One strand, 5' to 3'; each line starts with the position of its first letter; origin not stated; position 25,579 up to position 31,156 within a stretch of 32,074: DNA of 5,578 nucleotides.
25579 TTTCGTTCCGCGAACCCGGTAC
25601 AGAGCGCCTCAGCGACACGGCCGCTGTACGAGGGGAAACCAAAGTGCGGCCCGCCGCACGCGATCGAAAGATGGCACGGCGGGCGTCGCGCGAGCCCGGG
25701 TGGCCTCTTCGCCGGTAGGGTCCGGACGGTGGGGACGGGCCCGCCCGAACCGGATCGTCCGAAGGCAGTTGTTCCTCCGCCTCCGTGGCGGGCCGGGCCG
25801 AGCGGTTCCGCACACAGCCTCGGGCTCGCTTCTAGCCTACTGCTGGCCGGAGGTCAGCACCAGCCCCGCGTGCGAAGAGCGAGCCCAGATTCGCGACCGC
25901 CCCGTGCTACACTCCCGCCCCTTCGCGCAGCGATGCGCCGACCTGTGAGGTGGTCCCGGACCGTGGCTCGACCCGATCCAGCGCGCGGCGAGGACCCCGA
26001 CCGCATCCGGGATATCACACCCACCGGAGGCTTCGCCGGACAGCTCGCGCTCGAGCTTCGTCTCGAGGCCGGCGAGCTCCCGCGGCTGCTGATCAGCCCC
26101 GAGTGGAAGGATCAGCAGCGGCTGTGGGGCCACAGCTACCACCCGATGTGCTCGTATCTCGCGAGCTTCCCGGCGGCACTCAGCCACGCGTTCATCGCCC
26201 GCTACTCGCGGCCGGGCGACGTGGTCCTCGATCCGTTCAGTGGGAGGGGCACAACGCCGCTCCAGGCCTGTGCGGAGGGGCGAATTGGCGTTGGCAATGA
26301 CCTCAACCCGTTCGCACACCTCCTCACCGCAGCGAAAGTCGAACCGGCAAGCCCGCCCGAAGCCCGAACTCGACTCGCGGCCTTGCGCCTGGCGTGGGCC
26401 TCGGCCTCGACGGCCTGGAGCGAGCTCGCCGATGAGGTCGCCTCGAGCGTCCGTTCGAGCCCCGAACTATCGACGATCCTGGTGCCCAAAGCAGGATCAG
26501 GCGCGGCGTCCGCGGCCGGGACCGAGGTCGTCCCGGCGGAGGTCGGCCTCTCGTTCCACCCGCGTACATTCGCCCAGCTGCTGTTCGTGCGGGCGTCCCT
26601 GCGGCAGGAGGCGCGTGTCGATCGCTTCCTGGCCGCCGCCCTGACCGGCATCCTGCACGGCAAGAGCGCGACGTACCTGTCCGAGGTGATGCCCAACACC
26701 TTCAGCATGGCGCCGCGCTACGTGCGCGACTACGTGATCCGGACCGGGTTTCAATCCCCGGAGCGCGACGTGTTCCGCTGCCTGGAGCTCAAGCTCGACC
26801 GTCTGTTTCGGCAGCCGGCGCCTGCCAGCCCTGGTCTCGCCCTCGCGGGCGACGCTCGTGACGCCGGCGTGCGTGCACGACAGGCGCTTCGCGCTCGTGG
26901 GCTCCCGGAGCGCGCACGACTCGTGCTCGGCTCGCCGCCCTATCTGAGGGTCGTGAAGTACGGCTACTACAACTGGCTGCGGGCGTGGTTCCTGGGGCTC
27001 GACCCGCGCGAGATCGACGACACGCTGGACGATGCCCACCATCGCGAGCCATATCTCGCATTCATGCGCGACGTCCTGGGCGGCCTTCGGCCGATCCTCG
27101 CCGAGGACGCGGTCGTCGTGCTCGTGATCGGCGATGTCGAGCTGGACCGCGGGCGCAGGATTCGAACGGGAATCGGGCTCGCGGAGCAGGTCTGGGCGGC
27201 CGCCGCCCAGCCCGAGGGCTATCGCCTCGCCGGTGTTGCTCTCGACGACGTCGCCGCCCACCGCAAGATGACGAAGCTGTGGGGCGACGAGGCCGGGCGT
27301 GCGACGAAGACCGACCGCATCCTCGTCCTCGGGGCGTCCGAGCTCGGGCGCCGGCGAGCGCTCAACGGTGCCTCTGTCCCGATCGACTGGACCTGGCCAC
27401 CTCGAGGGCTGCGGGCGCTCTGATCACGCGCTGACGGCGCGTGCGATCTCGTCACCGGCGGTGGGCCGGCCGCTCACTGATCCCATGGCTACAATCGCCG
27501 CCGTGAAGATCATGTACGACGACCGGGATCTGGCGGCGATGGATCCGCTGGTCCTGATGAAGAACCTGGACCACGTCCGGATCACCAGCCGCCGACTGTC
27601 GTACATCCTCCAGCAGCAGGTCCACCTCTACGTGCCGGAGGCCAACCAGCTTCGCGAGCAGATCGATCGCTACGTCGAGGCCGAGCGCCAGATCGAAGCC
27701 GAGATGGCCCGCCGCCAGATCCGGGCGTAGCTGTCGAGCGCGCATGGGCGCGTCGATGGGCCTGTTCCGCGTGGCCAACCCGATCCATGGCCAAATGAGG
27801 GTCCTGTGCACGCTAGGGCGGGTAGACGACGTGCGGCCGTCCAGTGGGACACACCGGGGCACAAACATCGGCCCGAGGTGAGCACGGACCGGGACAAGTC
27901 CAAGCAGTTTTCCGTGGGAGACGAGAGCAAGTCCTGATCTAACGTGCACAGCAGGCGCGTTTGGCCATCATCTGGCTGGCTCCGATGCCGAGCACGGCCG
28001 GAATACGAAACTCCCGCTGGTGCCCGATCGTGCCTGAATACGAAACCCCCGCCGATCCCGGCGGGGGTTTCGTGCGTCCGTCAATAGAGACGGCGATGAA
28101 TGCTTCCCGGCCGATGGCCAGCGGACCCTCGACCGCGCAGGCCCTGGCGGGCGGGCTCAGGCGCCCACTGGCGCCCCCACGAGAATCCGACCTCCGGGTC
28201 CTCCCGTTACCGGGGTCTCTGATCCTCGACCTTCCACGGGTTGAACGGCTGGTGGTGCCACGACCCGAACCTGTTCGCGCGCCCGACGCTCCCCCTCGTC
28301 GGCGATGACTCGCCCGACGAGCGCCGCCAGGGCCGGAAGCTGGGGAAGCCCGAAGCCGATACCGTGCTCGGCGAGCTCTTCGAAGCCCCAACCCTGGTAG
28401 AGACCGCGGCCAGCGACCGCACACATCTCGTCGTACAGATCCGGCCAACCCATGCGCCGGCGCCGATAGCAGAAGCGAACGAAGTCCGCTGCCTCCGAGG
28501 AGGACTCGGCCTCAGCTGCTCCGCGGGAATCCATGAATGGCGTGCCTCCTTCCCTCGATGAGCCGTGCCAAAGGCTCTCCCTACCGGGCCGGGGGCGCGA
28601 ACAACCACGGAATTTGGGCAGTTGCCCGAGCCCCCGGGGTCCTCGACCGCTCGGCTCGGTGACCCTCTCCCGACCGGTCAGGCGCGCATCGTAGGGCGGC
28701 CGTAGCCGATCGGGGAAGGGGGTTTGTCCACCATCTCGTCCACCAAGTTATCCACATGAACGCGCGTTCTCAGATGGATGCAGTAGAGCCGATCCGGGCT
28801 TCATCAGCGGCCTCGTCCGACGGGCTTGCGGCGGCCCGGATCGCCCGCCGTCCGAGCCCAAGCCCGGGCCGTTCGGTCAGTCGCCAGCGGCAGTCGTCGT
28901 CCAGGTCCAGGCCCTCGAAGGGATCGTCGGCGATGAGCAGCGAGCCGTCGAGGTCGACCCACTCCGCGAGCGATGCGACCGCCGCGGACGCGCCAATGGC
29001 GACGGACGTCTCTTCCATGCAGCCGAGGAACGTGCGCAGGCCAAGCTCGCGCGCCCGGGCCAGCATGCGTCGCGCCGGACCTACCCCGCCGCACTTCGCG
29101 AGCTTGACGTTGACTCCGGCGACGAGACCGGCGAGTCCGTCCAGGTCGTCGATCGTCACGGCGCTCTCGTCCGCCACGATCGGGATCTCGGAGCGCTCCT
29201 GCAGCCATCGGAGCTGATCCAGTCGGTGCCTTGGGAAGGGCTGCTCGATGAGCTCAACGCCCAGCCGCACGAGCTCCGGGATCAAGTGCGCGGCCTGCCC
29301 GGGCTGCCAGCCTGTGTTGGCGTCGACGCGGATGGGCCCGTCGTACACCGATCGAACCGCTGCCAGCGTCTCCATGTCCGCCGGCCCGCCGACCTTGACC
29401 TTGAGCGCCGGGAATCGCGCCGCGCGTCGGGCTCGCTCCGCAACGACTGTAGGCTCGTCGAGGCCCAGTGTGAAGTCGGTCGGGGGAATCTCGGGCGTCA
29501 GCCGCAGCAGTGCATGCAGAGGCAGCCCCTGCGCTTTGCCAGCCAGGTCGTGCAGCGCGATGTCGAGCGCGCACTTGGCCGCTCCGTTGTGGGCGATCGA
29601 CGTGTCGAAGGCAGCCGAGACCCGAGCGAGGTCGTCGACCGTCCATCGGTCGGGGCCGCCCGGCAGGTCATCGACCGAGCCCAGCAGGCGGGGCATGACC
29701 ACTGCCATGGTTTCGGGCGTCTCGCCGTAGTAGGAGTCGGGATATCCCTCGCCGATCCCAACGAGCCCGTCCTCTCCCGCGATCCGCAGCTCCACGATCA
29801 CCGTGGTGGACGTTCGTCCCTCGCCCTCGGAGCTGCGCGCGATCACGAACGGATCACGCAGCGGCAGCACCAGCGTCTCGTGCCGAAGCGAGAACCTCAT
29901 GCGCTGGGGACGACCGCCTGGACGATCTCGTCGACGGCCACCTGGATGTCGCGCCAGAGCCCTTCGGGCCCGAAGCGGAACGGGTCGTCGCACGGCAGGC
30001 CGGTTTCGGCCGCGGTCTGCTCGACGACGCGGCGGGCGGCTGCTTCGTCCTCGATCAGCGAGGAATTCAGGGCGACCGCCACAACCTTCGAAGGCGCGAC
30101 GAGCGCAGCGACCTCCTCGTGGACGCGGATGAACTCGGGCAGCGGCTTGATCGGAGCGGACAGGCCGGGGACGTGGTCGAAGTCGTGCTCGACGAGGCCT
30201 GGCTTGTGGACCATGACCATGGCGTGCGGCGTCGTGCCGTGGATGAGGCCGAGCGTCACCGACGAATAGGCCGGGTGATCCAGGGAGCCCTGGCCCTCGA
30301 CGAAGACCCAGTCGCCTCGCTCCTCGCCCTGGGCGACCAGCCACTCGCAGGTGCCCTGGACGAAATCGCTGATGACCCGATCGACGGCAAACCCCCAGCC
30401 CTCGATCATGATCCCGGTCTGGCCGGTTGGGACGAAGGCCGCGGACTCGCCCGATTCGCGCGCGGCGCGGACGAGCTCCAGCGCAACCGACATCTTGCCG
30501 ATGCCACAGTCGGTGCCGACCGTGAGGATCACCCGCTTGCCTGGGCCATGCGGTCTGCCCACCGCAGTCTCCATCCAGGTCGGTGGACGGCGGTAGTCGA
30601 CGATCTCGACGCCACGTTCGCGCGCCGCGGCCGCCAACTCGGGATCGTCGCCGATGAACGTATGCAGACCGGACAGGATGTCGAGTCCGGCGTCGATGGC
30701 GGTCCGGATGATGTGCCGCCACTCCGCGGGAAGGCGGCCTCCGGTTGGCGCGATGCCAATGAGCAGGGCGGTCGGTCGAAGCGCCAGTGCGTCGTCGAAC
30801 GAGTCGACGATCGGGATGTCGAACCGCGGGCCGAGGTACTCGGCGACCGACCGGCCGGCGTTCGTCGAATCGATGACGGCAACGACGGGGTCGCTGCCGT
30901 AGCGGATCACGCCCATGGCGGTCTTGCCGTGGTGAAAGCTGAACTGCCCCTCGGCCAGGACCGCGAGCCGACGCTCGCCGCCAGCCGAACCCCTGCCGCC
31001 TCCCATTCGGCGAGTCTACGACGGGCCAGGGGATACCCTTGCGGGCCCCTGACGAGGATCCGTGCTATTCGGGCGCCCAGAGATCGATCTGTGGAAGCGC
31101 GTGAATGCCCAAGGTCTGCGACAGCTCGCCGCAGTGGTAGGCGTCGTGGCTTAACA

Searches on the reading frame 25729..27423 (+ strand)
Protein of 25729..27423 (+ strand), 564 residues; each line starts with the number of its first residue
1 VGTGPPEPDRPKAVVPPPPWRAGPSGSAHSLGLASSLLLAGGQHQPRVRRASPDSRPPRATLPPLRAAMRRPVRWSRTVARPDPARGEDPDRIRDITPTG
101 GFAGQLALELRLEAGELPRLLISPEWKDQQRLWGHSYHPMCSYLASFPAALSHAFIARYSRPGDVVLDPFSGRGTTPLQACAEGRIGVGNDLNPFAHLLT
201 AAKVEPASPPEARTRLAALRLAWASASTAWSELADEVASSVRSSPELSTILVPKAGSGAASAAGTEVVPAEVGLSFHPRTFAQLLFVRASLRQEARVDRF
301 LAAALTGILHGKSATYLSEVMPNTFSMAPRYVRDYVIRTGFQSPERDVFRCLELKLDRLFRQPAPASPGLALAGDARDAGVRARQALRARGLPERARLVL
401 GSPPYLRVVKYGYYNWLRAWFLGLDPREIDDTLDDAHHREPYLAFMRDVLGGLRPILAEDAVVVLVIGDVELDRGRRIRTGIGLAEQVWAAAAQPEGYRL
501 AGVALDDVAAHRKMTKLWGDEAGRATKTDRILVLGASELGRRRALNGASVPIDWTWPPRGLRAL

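Call 4: search_protein_families(library=pfam, proteins=[window:25729-27423:+], max_evalue=0.01)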
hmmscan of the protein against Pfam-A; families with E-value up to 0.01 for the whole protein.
window:25729-27423:+ (564 aa): 1 family
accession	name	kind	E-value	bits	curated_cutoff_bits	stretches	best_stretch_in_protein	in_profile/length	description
PF01555.25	N6_N4_Mtase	-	1.8e-14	54.7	26.7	1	141-196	160-215/221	DNA methylase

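Call 5: search_protein_families(library=padloc, proteins=[window:25729-27423:+], max_evalue=0.01)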
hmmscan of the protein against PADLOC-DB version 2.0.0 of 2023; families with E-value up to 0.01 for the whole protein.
window:25729-27423:+ (564 aa): 49 families (the best 25 are shown)
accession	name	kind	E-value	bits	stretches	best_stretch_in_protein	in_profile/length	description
PDLC03325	MTase_II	-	2.7e-37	126.5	2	122-220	53-149/426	Type II methyltransferase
PDLC03353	MTase_II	-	3.2e-15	54.4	1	132-193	175-239/260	Type II methyltransferase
PDLC03380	MTase_II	-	6.1e-12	43.4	1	117-207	11-101/393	Type II methyltransferase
PDLC03387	MTase_II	-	2.4e-11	41.3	1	142-204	213-275/289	Type II methyltransferase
PDLC03364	MTase_II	-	7.7e-11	39.6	2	136-204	34-100/380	Type II methyltransferase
PDLC03283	MTase_II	-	5.4e-10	37.1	1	144-200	211-267/352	Type II methyltransferase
PDLC03312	MTase_II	-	1e-09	34.7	1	141-215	793-867/1344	Type II methyltransferase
PDLC03350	MTase_II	-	9.4e-09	33.1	1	138-197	234-288/312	Type II methyltransferase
PDLC03322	MTase_II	-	9.6e-09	32.6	1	138-218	37-120/446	Type II methyltransferase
PDLC03224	MTase_II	-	4e-08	30.6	1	135-203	65-134/481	Type II methyltransferase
PDLC03371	MTase_II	-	8.2e-08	30.1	1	145-193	193-241/260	Type II methyltransferase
PDLC03239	MTase_II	-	1.3e-07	28.7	1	137-203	63-133/442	Type II methyltransferase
PDLC03306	MTase_II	-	1.4e-07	28.8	1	138-211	31-102/422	Type II methyltransferase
PDLC03228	MTase_II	-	2.4e-07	28.8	1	148-212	149-211/227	Type II methyltransferase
PDLC03351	MTase_II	-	2.6e-07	28.1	1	142-195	126-179/348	Type II methyltransferase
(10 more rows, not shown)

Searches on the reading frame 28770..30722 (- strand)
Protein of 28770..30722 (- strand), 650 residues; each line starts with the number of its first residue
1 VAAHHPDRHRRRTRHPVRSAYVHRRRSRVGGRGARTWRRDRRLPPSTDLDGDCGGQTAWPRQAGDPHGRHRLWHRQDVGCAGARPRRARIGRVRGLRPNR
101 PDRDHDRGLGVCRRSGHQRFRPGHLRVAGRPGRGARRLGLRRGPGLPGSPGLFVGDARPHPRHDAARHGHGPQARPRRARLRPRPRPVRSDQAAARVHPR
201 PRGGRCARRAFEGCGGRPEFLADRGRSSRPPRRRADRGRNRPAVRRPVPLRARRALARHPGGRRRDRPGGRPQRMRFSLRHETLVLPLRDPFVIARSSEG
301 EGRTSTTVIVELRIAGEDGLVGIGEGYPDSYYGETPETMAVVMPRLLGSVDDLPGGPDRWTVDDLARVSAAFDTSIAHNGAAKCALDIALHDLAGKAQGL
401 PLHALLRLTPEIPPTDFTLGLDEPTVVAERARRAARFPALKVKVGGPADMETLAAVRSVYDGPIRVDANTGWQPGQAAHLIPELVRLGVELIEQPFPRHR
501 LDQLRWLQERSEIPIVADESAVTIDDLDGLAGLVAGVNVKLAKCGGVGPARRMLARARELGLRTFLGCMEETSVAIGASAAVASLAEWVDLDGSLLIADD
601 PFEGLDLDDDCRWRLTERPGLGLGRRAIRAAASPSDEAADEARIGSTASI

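Call 21: search_protein_families(library=pfam, proteins=[window:28770-30722:-], max_evalue=0.001)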
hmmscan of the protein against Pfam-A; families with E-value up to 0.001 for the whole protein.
window:28770-30722:- (650 aa): 2 families
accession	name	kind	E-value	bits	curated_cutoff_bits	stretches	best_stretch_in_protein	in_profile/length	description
PF13378.12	MR_MLE_C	-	3.7e-35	122.1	29.4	1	428-623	3-213/219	Enolase C-terminal domain-like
PF02746.21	MR_MLE_N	-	4.2e-11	43.5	22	1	287-406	12-116/117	Mandelate racemase / muconate lactonizing enzyme, N-terminal domain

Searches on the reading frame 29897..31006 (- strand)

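Call 21: search_protein_families(library=pfam, proteins=[window:29897-31006:-], max_evalue=0.001)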
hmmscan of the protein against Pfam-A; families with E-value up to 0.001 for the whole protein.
window:29897-31006:- (369 aa): 2 families
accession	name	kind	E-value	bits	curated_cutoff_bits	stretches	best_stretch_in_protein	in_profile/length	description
PF07755.17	DUF1611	-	1e-62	211.6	25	1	149-350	4-200/201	Domain of unknown function (DUF1611_C) P-loop domain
PF17396.8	DUF1611_N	-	1.1e-29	103.1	22.6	1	48-141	2-95/95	Domain of unknown function (DUF1611_N) Rossmann-like domain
